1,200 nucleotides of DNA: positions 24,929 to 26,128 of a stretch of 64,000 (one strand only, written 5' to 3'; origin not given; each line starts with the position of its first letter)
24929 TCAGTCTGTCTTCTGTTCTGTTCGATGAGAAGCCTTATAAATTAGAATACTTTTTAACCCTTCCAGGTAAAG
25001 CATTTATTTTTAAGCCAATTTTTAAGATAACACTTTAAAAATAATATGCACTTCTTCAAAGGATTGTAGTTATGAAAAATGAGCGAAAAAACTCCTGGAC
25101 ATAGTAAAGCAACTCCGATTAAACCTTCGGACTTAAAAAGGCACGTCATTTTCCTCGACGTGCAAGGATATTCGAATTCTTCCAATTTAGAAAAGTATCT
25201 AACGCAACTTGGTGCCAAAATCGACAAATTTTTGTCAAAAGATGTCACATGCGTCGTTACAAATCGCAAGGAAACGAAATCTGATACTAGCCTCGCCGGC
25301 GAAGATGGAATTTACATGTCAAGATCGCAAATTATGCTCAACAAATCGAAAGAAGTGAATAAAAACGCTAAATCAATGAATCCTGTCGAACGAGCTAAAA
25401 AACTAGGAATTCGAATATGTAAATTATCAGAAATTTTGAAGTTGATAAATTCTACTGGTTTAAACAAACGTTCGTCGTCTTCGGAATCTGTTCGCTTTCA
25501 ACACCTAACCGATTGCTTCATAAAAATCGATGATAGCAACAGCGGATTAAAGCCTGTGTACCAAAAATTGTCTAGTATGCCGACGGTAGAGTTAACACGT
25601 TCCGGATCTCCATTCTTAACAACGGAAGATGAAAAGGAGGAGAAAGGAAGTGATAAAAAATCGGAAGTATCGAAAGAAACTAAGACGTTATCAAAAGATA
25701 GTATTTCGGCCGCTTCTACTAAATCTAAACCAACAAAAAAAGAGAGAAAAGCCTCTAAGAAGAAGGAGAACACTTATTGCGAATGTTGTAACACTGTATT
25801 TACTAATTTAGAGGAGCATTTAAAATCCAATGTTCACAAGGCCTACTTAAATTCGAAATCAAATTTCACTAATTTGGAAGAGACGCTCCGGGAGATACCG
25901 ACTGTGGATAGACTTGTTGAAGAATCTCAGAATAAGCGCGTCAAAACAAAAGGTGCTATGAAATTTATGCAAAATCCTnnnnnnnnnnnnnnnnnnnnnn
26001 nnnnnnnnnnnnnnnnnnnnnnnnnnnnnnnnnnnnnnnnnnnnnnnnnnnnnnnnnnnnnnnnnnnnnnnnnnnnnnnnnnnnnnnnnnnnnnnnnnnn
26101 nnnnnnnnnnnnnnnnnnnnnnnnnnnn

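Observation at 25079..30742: Dbf4-type zinc finger protein with a ~1600-aa Chiffon-like low-complexity extension encoded by one 5.7-kb exon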

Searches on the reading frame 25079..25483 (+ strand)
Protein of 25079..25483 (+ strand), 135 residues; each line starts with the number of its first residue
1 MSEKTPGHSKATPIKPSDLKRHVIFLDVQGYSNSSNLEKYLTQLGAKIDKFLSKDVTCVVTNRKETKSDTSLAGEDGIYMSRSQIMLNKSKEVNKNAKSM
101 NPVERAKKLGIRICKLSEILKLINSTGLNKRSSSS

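Call 53: search_protein_families(library=pfam, proteins=[window:25079-25483:+], max_evalue=10)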
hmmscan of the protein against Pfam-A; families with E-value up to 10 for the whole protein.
window:25079-25483:+ (135 aa): 2 families
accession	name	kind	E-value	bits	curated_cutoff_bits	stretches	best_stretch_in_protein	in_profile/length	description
PF12738.14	PTCB-BRCT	-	8.7e-05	22.9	22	1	32-66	11-45/63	twin BRCT domain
PF00533.33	BRCT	-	0.00017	22.2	21.3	1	19-121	6-76/78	BRCA1 C Terminus (BRCT) domain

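Call 54: search_solved_structures(query=window:25079-25483:+, max_evalue=10, show_alignments=3)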
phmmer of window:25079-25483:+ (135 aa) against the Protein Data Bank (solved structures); distinct sequences matched with E-value up to 10: 2.
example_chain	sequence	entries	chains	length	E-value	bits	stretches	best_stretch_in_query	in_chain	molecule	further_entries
6uhi_A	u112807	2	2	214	0.32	14.5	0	89-118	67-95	Ryanodine receptor 1 chimera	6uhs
4bmd_A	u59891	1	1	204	1.4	12.4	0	33-65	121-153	S-M CHECKPOINT CONTROL PROTEIN RAD4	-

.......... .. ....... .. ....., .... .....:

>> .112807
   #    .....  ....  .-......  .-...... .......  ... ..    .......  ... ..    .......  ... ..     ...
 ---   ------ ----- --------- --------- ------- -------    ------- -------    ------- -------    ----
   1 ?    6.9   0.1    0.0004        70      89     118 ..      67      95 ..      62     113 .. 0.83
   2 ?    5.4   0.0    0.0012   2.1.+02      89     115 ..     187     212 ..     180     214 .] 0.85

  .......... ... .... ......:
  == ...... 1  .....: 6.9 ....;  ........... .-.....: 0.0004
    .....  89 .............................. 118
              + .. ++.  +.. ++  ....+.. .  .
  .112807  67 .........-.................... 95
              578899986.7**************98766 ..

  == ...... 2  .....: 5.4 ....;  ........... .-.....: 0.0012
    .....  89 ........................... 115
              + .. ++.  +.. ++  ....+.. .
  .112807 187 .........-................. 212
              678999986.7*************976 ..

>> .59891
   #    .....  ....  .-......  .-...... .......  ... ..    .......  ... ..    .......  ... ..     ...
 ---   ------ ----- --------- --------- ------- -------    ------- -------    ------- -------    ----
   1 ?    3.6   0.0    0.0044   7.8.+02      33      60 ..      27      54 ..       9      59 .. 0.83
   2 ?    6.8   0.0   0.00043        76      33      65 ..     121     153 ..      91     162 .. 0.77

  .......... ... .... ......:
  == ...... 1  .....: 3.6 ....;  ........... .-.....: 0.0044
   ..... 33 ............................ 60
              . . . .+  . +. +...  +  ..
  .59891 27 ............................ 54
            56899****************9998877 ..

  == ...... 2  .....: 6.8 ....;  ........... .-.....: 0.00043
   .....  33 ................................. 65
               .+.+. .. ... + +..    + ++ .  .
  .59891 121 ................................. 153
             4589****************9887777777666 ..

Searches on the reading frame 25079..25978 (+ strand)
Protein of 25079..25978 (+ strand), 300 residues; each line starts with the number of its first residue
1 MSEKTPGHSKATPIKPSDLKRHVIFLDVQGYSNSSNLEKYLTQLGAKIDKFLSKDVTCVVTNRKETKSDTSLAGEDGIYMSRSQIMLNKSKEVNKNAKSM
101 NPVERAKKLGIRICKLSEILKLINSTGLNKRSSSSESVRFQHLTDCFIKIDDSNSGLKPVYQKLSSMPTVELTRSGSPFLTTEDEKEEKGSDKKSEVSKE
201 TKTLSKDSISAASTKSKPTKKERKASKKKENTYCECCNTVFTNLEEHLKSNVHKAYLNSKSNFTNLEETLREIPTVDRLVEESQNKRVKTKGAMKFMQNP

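Call 19: find_homologous_proteins(query=window:25079-25978:+, max_evalue=0.001)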
Query window:25079-25978:+: 1314 candidates shared short words with the query, none scored E <= 0.001.

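Call 52: predict_structure(alignment_id=A3)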
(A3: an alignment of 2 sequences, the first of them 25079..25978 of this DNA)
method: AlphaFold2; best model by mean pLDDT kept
length: 300 residues; sequences in the alignment: 2
mean_pLDDT: 34.4   pTM: 0.18
mean pLDDT of the five models: 34.4, 31.9, 30.6, 29.9, 29.9
residues with pLDDT >= 90: 0; 70-90: 0; 50-70: 17; < 50: 283
segments of 3 or more residues with pLDDT < 50: 1-274
pLDDT, mean of each block of 10 residues (from residue 1): 32 31 34 40 40 32 31 26 34 38 37 36 33 27 28 29 29 25 30 31 33 34 33 29 31 35 42 49 53 48
secondary structure, 60 per line:
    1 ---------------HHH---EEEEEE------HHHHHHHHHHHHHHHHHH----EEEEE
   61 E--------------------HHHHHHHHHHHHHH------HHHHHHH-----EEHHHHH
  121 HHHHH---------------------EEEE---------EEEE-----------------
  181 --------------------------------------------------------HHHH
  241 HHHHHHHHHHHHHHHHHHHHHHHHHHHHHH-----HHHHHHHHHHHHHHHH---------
elements in order: E22-27 H34-51 E56-61 H82-95 H102-108 H116-125 E147-150 E160-163 H237-270 H276-291
